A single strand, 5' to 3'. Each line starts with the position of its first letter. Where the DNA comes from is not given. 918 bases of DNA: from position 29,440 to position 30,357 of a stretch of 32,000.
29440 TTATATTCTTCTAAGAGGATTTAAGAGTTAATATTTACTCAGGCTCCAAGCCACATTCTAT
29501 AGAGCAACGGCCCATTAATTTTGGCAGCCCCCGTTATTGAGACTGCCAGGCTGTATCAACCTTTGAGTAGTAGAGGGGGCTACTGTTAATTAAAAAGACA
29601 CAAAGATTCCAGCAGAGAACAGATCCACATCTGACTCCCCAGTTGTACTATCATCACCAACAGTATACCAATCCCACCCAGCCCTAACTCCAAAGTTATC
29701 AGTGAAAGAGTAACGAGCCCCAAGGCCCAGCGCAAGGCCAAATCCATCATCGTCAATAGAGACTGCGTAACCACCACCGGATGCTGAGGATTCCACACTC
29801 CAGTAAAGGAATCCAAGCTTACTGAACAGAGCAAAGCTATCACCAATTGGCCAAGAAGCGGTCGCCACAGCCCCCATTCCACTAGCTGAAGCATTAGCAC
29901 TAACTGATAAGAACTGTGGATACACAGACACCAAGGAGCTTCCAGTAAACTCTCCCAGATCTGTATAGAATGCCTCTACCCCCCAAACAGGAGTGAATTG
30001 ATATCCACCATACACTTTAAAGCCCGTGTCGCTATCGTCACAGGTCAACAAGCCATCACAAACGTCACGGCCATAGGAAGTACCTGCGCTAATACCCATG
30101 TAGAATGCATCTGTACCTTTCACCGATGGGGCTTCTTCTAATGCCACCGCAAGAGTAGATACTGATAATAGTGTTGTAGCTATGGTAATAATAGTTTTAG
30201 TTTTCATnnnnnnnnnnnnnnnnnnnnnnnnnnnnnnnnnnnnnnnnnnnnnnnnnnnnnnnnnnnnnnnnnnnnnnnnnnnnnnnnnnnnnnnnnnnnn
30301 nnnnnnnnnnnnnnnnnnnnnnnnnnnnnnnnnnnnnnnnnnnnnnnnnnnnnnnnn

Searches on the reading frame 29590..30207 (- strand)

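Call 56: search_protein_families(library=pfam, proteins=[window:29590-30207:-], max_evalue=0.01)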
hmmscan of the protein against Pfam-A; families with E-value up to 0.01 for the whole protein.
window:29590-30207:- (205 aa): 2 families
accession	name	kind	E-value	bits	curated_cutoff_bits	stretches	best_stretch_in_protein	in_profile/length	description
PF01389.23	OmpA_membrane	-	2.4e-19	70.2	21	1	32-203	3-174/180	OmpA-like transmembrane domain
PF13505.12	OMP_b-brl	-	2.7e-17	63.9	28.7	1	12-195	7-165/175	Outer membrane protein beta-barrel domain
